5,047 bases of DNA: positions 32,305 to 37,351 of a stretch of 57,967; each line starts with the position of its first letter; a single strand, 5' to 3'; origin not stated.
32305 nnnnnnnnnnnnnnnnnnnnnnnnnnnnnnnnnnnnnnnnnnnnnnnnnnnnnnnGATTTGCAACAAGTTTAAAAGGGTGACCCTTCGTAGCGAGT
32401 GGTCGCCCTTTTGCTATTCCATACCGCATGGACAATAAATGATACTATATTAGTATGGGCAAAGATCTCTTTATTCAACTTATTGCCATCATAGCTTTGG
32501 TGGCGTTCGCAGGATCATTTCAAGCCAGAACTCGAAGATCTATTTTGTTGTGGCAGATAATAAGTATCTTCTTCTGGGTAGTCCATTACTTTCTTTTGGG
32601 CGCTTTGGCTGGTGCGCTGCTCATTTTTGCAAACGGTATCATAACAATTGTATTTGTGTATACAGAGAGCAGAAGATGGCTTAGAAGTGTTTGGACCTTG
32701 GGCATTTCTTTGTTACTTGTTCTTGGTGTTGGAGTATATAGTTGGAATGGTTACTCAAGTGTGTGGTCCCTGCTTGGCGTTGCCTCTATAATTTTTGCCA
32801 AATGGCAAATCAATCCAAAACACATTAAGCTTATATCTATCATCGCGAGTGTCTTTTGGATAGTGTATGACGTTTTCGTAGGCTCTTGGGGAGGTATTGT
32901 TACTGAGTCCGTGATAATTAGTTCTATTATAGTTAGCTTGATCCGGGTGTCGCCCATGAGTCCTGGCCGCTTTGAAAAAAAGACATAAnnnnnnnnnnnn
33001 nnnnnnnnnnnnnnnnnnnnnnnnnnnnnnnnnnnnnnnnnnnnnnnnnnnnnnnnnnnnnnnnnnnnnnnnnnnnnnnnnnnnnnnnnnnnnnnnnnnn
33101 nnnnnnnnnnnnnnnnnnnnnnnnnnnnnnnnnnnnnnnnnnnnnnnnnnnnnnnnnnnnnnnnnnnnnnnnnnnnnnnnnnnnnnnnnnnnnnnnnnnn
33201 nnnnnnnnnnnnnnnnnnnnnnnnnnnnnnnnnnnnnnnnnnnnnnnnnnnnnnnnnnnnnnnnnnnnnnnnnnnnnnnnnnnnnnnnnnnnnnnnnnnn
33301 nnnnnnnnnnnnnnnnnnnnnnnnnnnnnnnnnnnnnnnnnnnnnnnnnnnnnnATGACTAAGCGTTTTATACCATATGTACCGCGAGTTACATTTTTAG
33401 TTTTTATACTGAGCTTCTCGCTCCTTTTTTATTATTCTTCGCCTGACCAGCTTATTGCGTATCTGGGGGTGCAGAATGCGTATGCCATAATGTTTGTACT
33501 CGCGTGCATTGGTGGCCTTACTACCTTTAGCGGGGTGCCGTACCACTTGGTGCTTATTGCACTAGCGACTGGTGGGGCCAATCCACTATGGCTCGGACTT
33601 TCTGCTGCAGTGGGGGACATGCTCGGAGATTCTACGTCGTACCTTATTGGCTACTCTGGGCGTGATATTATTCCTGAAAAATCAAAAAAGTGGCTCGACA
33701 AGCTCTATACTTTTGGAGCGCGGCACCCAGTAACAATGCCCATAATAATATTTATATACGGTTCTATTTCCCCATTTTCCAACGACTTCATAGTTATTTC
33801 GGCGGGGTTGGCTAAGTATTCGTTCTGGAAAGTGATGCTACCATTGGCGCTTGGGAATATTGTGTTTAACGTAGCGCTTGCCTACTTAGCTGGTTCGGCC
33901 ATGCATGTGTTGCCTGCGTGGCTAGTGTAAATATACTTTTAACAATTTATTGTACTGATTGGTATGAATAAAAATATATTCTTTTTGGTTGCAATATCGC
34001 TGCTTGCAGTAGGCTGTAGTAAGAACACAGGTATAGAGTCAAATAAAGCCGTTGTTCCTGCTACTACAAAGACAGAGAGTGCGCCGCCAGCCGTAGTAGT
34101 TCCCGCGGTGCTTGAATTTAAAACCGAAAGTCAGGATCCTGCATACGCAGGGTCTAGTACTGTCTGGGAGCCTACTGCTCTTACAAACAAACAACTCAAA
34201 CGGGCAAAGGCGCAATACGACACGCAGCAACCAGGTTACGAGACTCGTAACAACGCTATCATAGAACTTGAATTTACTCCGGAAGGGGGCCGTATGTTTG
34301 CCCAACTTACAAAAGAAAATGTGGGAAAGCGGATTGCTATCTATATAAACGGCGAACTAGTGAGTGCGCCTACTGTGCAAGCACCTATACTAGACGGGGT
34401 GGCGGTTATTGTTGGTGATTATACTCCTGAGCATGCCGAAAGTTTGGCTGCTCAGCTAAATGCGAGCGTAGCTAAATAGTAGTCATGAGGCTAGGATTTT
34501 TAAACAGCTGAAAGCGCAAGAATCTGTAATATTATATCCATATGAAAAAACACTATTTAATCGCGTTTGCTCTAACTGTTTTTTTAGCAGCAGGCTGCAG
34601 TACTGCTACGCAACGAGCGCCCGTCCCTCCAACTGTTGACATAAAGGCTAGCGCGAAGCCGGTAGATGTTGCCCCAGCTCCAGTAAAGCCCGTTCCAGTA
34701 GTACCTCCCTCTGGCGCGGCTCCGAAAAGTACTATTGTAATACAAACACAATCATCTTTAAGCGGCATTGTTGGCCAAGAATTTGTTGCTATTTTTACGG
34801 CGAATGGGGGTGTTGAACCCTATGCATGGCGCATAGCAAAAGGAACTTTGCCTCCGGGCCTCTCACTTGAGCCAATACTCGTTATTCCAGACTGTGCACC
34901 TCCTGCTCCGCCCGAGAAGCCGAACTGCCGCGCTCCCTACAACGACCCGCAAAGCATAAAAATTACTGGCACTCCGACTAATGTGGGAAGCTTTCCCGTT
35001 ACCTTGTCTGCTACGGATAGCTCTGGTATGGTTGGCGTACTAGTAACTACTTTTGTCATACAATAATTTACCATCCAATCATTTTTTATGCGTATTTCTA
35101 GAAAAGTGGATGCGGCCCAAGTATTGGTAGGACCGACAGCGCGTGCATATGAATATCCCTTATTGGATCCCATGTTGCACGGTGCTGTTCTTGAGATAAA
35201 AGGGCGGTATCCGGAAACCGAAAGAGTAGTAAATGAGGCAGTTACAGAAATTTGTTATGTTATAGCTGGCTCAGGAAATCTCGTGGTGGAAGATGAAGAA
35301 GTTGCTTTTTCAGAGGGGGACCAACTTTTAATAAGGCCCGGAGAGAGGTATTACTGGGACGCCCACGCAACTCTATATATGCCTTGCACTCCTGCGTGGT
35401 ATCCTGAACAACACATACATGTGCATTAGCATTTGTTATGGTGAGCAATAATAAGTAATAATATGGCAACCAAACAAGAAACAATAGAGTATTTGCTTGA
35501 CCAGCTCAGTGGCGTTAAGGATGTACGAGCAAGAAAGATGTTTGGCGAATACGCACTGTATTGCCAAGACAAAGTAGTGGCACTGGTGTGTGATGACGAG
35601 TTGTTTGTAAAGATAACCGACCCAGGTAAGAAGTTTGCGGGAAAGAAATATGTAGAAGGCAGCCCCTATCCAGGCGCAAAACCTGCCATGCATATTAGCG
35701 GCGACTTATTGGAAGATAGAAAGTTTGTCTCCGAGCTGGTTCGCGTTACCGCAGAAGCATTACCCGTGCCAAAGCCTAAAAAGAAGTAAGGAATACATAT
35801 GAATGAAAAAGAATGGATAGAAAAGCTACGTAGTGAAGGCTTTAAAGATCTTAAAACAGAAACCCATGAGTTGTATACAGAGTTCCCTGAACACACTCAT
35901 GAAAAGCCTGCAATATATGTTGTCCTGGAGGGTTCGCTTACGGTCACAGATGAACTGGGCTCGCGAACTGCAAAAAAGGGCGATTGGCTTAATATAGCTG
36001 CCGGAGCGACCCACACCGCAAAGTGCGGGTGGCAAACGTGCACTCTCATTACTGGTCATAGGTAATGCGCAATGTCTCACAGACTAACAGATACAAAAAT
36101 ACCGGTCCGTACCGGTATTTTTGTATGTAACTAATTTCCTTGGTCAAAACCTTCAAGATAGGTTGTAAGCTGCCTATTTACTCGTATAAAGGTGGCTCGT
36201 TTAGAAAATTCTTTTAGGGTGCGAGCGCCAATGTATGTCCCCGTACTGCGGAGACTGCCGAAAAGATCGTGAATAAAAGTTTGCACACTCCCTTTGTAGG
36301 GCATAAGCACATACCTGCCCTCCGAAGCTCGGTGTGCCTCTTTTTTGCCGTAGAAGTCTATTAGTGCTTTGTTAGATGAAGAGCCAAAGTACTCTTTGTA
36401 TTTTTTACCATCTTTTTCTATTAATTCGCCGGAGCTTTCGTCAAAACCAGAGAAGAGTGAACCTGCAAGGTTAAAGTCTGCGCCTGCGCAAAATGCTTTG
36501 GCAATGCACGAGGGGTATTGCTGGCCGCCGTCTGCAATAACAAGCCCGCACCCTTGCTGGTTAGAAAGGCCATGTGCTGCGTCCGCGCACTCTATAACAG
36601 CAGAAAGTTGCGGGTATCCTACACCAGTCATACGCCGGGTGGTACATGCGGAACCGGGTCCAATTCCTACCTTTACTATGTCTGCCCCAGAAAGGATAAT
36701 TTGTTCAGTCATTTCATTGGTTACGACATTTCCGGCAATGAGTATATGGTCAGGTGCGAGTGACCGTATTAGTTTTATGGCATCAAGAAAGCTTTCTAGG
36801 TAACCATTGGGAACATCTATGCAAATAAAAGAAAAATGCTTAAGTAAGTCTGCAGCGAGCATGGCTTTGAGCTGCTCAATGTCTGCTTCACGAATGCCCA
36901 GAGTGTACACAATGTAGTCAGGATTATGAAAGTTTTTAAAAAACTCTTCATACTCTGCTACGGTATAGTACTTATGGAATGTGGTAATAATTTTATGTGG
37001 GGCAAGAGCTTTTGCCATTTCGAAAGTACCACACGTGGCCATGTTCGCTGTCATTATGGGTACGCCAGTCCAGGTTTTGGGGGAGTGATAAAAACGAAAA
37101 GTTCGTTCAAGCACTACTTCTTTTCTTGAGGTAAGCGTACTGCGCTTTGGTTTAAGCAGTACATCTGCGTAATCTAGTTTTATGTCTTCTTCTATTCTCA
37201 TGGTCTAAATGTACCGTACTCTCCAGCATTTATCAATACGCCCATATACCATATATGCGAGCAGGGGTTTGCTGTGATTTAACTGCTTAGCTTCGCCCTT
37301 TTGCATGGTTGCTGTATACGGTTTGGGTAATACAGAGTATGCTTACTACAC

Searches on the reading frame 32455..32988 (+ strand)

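Call 7: search_protein_families(library=pfam, proteins=[window:32455-32988:+], max_evalue=0.001)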
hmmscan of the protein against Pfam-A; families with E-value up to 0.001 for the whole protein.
window:32455-32988:+ (177 aa): 1 family
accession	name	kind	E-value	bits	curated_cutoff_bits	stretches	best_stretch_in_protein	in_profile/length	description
PF10688.14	Imp-YgjV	-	5e-30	104.9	23.5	1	6-166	2-156/159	Bacterial inner membrane protein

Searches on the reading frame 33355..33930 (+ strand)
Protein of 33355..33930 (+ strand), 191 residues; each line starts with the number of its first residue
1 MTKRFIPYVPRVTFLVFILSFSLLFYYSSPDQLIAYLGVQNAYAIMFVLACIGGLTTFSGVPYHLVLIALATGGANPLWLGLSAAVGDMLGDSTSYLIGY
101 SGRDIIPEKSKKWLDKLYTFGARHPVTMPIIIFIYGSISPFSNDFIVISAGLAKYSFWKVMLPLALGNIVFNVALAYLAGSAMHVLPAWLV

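Call 7: search_protein_families(library=pfam, proteins=[window:33355-33930:+], max_evalue=0.001)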
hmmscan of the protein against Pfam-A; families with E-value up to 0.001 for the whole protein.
window:33355-33930:+ (191 aa): 1 family
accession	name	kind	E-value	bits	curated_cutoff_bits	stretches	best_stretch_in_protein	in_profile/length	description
PF09335.16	VTT_dom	-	1e-09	39.3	33.9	1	66-178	5-120/123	VTT domain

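Call 88: search_protein_families(library=ncbifam, proteins=[window:33355-33930:+], max_evalue=0.00001)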
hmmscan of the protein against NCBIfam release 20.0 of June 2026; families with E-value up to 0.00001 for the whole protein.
window:33355-33930:+ (191 aa): 0 families

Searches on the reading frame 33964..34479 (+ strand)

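Call 7: search_protein_families(library=pfam, proteins=[window:33964-34479:+], max_evalue=0.001)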
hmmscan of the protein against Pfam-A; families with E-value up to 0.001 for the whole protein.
window:33964-34479:+ (171 aa): 1 family
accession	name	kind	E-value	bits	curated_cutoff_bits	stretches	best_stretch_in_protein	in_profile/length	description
PF22599.2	SecDF_P1_head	-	2e-22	79.6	27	1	67-167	14-109/114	SecDF, P1 head subdomain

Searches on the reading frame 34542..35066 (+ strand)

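Call 7: search_protein_families(library=pfam, proteins=[window:34542-35066:+], max_evalue=0.001)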
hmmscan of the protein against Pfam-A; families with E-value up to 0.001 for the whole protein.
window:34542-35066:+ (174 aa): 1 family
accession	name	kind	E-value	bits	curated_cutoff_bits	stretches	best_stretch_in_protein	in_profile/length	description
PF05345.18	He_PIG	-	3.6e-06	27.8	24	0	137-166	57-88/96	Putative Ig domain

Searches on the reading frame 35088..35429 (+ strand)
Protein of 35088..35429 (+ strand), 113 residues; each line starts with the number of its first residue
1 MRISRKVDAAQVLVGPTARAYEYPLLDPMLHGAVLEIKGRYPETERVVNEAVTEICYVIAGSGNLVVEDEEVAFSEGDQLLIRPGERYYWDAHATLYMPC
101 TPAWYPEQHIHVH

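Call 7: search_protein_families(library=pfam, proteins=[window:35088-35429:+], max_evalue=0.001)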
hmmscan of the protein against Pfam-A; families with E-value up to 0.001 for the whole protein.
window:35088-35429:+ (113 aa): 3 families
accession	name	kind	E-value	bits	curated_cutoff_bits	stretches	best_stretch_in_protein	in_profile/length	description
PF05899.18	Cupin_3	-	2.2e-07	30.9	23.5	1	49-95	23-69/74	EutQ-like cupin domain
PF07883.17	Cupin_2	-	2.6e-06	27.5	27.2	1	52-91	19-57/70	Cupin domain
PF02311.25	AraC_binding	-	0.0001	22.5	21.1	1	54-91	25-62/135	AraC-like ligand binding domain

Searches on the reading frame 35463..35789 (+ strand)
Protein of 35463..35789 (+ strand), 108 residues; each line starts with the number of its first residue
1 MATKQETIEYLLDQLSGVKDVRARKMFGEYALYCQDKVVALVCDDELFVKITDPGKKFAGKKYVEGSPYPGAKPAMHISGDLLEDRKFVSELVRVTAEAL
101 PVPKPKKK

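Call 7: search_protein_families(library=pfam, proteins=[window:35463-35789:+], max_evalue=0.001)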
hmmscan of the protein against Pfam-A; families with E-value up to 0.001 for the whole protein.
window:35463-35789:+ (108 aa): 1 family
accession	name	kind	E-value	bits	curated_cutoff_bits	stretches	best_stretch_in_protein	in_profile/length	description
PF04993.18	TfoX_N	-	4.1e-14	52.9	30.1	1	13-99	1-90/91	TfoX N-terminal domain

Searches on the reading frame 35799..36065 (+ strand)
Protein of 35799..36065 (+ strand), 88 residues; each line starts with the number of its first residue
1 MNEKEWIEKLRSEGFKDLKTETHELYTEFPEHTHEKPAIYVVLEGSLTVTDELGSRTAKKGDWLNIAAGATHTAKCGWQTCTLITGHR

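Call 7: search_protein_families(library=pfam, proteins=[window:35799-36065:+], max_evalue=0.001)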
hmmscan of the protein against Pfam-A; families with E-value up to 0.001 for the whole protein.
window:35799-36065:+ (88 aa): 2 families
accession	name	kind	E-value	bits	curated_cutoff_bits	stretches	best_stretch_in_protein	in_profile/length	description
PF12973.13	Cupin_7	-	2e-07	31.2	27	1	27-87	44-101/105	ChrR Cupin-like domain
PF07883.17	Cupin_2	-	2.3e-06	27.6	27.2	1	28-74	10-56/70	Cupin domain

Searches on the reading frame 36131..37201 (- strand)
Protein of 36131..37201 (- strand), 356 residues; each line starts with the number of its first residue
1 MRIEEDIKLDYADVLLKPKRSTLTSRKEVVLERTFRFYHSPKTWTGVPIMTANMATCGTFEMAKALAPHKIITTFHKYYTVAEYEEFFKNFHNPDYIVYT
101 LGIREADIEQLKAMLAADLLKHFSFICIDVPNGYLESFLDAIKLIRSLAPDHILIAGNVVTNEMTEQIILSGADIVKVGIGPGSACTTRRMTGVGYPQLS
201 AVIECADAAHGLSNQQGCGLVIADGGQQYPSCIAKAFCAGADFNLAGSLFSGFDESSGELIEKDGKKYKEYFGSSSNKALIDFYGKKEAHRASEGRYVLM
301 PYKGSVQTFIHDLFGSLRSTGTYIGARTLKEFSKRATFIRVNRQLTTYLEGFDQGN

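Call 3: search_protein_families(library=pfam, proteins=[window:36131-37201:-], max_evalue=0.1)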
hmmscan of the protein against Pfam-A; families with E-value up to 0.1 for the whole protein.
window:36131-37201:- (356 aa): 2 families
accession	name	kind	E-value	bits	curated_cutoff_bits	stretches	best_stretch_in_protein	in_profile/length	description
PF00478.31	IMPDH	-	8.4e-67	226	25.6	1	9-342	2-335/345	IMP dehydrogenase / GMP reductase domain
PF01081.25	Aldolase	-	0.0033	17.3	27.8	1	139-176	47-84/196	KDPG and KHG aldolase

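Call 13: search_protein_families(library=ncbifam, proteins=[window:36131-37201:-], max_evalue=0.01)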
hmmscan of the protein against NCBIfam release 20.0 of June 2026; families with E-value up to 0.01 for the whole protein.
window:36131-37201:- (356 aa): 12 families
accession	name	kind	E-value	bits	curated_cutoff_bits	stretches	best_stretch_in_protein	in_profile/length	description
NF003470.0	PRK05096.1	equivalog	6.8e-136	453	397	1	1-347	1-342/347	GMP reductase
TIGR01305.1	GMP_reduct_1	equivalog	2.4e-128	428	492.15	1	2-345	1-339/343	GMP reductase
NF005869.0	PRK07807.1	equivalog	5.5e-59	200.5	549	2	122-337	239-460/479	GuaB1 family IMP dehydrogenase-related protein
NF052358.1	GMPRedGuaB1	equivalog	2.7e-57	195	675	2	124-337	241-460/479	GMP reductase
TIGR01302.1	IMP_dehydrog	equivalog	6e-56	190.2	481.5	1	101-332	219-448/450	IMP dehydrogenase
NF003966.0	PRK05458.1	equivalog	7.5e-56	189.8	344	1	9-341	6-317/327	GMP reductase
TIGR01303.1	IMP_DH_rel_1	equivalog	1.8e-52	178.8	562.75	2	124-338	239-459/475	GuaB1 family IMP dehydrogenase-related protein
TIGR01306.1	GMP_reduct_2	equivalog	8.1e-47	160.3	465.65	1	9-334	2-307/321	GMP reductase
NF005311.0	PRK06843.1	equivalog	2.1e-39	135.6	779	1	119-342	161-388/404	inosine 5-monophosphate dehydrogenase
NF005493.0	PRK07107.1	equivalog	2.8e-35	121.8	585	1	102-342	237-479/502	IMP dehydrogenase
TIGR01304.1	IMP_DH_rel_2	equivalog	5.7e-13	48.8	342.1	1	139-261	175-297/365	GuaB3 family IMP dehydrogenase-related protein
NF004325.0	PRK05718.1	subfamily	0.0026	17.1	241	1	139-185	54-97/213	keto-hydroxyglutarate-aldolase/keto-deoxy-phosphogluconate aldolase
